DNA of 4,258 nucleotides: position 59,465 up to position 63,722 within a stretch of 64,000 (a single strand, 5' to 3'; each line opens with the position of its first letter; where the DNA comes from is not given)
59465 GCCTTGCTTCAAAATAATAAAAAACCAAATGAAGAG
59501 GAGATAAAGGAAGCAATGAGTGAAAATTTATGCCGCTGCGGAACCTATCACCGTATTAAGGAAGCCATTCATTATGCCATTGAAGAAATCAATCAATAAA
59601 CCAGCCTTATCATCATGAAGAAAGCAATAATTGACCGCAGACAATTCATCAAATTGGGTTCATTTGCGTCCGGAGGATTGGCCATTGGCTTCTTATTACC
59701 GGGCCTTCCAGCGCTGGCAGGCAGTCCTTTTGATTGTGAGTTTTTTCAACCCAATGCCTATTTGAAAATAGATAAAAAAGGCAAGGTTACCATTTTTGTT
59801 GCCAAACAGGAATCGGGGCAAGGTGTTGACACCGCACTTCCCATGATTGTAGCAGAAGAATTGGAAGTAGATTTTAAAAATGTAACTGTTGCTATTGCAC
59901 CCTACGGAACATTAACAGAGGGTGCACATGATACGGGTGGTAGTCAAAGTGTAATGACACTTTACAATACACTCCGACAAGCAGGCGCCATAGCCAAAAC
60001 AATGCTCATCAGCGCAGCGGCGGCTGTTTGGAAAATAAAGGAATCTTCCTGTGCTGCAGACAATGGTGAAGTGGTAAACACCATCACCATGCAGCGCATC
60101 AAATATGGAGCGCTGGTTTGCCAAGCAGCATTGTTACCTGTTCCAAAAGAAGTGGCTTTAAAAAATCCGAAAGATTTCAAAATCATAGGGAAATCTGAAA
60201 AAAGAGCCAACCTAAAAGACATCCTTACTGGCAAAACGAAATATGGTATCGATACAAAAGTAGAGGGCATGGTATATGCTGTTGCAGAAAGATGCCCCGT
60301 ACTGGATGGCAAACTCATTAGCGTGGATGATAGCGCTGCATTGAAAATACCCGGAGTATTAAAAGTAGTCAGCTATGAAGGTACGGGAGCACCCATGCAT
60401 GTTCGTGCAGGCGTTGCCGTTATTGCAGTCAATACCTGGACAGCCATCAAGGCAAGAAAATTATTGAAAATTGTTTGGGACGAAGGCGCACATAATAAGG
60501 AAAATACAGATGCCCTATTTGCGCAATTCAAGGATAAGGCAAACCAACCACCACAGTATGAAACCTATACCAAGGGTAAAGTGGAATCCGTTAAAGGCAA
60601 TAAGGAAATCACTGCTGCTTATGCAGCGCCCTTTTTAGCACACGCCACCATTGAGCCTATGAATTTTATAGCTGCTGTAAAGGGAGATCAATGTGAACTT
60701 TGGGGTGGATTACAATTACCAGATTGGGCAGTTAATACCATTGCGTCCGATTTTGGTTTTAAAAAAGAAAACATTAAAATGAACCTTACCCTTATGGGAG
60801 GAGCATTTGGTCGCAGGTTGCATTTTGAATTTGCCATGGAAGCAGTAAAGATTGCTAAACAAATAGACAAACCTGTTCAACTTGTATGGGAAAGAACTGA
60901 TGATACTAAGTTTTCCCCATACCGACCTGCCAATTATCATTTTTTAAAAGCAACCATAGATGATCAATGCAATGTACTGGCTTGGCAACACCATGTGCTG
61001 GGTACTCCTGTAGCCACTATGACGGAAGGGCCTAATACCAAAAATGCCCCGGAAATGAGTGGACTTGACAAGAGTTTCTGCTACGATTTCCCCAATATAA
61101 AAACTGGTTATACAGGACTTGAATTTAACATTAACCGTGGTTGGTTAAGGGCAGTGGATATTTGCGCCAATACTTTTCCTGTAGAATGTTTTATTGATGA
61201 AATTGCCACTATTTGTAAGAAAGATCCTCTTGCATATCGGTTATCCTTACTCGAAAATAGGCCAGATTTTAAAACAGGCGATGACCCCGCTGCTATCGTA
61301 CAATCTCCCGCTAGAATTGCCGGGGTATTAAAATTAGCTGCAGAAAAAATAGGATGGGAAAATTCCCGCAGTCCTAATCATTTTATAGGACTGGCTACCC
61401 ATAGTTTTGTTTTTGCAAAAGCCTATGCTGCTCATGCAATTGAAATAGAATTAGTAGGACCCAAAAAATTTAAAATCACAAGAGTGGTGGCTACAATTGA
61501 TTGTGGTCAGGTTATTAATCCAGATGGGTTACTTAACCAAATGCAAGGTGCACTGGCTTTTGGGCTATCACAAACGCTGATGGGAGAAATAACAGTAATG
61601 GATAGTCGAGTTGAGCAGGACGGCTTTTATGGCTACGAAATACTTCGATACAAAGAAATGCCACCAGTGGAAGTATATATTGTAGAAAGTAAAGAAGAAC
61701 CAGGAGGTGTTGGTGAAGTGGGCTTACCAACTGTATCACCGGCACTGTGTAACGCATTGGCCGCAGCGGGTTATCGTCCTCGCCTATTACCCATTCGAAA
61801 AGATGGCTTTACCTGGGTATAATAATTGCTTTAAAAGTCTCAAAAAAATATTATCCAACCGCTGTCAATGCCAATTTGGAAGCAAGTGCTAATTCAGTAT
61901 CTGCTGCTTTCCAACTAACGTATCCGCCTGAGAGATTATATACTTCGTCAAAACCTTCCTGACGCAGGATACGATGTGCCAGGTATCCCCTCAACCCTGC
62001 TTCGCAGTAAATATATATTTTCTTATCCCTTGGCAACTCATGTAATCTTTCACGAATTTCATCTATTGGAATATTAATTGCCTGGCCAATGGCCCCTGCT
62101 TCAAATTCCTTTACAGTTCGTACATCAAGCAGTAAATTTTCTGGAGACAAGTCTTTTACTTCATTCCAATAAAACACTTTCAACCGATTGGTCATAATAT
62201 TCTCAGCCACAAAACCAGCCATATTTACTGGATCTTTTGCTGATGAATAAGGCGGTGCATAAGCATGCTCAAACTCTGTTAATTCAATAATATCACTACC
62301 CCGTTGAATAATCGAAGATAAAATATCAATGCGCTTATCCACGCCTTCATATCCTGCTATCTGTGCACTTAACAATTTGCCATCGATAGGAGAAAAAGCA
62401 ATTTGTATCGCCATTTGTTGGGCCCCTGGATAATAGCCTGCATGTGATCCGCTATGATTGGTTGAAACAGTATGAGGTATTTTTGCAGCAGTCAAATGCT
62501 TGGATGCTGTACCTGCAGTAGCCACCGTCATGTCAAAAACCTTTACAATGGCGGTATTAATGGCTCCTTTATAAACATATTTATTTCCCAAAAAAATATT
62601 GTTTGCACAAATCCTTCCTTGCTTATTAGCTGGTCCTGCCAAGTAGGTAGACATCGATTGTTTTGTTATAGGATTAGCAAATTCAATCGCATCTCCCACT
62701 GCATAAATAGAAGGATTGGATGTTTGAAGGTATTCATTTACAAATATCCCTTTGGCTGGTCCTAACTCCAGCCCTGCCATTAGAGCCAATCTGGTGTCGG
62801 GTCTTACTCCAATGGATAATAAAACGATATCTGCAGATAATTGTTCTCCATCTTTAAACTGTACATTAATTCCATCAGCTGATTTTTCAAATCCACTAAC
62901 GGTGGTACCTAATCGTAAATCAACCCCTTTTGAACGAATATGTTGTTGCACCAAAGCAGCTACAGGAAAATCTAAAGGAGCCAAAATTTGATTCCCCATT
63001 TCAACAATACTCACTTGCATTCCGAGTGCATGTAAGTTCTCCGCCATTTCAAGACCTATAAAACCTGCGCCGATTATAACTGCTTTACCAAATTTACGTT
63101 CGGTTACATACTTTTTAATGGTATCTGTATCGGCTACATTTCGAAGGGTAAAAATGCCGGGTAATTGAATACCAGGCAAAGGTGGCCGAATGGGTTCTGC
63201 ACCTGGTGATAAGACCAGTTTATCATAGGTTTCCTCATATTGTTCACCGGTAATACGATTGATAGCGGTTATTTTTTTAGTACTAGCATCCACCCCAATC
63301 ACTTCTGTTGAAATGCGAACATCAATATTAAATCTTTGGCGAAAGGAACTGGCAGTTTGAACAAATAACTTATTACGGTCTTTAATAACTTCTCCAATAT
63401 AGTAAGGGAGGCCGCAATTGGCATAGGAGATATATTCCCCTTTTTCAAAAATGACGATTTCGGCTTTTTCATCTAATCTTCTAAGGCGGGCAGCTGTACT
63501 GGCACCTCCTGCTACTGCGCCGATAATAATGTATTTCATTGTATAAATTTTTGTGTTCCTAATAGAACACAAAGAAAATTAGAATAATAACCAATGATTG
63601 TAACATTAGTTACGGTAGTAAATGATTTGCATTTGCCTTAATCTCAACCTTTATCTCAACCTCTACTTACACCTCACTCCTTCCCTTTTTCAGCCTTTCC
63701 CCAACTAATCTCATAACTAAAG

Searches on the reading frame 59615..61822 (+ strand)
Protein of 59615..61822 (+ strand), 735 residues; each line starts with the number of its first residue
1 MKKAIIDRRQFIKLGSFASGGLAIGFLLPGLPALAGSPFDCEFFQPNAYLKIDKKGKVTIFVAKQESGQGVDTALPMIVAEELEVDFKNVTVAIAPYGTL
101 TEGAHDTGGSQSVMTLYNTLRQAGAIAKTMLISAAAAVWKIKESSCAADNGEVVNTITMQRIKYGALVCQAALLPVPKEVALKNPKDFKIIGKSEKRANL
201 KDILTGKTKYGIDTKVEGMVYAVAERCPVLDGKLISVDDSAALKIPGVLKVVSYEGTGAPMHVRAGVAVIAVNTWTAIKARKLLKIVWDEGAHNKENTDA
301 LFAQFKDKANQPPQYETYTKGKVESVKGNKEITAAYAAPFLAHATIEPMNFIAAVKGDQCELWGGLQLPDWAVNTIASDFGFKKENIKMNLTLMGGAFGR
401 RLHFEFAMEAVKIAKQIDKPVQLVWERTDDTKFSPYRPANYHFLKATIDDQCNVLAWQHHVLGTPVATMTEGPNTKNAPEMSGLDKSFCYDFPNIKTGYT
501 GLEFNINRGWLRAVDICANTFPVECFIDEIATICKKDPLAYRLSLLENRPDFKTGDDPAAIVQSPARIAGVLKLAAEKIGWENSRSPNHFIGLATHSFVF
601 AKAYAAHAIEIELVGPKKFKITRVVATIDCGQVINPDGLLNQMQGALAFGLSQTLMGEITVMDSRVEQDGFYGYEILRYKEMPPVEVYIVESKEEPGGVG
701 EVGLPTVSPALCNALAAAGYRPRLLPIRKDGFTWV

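Call 29: search_protein_families(library=ncbifam, proteins=[window:59615-61822:+], max_evalue=0.00001)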
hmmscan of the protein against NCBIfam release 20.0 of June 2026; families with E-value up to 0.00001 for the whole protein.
window:59615-61822:+ (735 aa): 11 families
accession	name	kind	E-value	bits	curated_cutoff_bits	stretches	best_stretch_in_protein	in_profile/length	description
NF041671.1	peri_hyde_PaoC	equivalog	2.6e-39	135.2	1180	2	182-585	8-421/735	aldehyde oxidoreductase molybdenum-binding subunit PaoC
NF043082.1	XdhA_XDHase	equivalog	2.1e-38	132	780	4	268-586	107-428/758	xanthine dehydrogenase subunit XdhA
TIGR03194.1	4hydrxCoA_A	equivalog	4.9e-38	131.1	994.55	4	603-728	606-738/746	4-hydroxybenzoyl-CoA reductase subunit alpha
TIGR03196.1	pucD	equivalog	8.1e-38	130.3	783.65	2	190-543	2-374/763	xanthine dehydrogenase subunit D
NF007426.0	PRK09970.1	equivalog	1.3e-32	112.8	916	2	267-584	111-429/761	xanthine dehydrogenase molybdenum-binding subunit XdhA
NF041018.1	glyceraldDH_alpha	equivalog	1.1e-31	110.1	790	3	48-166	461-578/741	glyceraldehyde dehydrogenase subunit alpha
TIGR03311.1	Se_dep_XDH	equivalog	2.5e-29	101.9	830.45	2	267-533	258-527/848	selenium-dependent xanthine dehydrogenase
NF045668.1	pterin_aldehy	equivalog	8.5e-18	63.8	1100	1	374-558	396-579/905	molybdopterin-dependent aldehyde oxidoreductase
TIGR02965.1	xanthine_xdhB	equivalog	1.2e-14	53.4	849.5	1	268-542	98-371/758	xanthine dehydrogenase molybdopterin binding subunit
NF040766.1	CODH_aero_grp5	exception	3.8e-14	51.8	950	0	48-154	471-576/785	aerobic carbon-monoxide dehydrogenase large subunit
TIGR02416.1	CO_dehy_Mo_lg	equivalog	4.6e-10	38.3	991.15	0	48-149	478-587/770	aerobic carbon-monoxide dehydrogenase large subunit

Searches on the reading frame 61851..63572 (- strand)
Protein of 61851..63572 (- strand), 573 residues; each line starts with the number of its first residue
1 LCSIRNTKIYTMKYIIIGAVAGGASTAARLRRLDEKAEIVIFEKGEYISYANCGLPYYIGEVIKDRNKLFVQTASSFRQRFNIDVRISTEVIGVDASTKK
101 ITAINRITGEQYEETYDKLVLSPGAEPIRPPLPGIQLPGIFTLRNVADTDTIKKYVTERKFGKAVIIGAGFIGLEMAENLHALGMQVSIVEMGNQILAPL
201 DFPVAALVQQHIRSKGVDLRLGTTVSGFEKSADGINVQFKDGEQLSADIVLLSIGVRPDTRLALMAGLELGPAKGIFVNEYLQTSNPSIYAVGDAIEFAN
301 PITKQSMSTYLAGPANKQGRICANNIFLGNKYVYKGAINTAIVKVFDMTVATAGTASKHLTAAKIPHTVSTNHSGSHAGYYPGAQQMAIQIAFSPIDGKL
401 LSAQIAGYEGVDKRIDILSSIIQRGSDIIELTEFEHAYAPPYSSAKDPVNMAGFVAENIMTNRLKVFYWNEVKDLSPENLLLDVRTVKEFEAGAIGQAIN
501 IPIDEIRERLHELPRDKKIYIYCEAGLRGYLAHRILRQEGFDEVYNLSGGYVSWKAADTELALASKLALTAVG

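Call 29: search_protein_families(library=ncbifam, proteins=[window:61851-63572:-], max_evalue=0.00001)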
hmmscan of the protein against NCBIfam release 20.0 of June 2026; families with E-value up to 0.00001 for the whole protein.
window:61851-63572:- (573 aa): 60 families (the best 25 are shown)
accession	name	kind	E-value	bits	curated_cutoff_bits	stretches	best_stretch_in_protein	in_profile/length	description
TIGR03385.1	CoA_CoA_reduc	equivalog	1.7e-137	458.8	578.8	1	13-453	1-439/439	CoA-disulfide reductase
NF010037.0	PRK13512.1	equivalog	6.5e-112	374.6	394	1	12-456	2-437/438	CoA-disulfide reductase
NF007123.0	PRK09564.1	equivalog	4.4e-106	355.2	458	1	12-456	1-443/444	CoA-disulfide reductase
NF046103.1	NOXase_Strep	equivalog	1.3e-58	199.1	600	1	13-456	1-441/442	H2O-forming NADH oxidase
TIGR02374.1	nitri_red_nirB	equivalog_domain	6e-56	190.3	578.35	1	23-357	10-332/794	nitrite reductase large subunit NirB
NF045765.1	PhenlGlyoxDHPadH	equivalog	4e-47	161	475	1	12-359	3-341/416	NADH-dependent phenylglyoxylate dehydrogenase subunit epsilon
NF003437.0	PRK04965.1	equivalog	1e-46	159.7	392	1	14-299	5-278/378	NADH:flavorubredoxin reductase NorW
NF042949.2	3PPDioc_HcaD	equivalog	9.3e-43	146.4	450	1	13-326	3-305/386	3-phenylpropionate/cinnamic acid dioxygenase ferredoxin--NAD(+) reductase subunit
TIGR01350.1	lipoamide_DH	equivalog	1.3e-34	119.7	408.8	1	107-424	121-426/461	dihydrolipoyl dehydrogenase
NF041682.1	ant_diox_AndAa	equivalog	1.1e-33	116.5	650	1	12-335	4-317/406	anthranilate 1,2-dioxygenase system ferredoxin--NAD(+) reductase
NF011565.0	PRK14989.1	subfamily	1.9e-33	115.5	883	1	35-363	29-343/847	nitrite reductase large subunit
NF003585.0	PRK05249.1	equivalog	6.5e-32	110.7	465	1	99-426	122-431/464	Si-specific NAD(P)(+) transhydrogenase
NF007286.0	PRK09754.1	equivalog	3.1e-31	108.5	447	1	14-324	6-304/400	phenylpropionate dioxygenase ferredoxin reductase subunit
NF004943.0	PRK06292.2-1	equivalog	1.3e-30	106.6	432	1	100-437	116-440/456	dihydrolipoyl dehydrogenase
TIGR02053.1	MerA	equivalog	4.8e-30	105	454.45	1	109-438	123-439/465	mercury(II) reductase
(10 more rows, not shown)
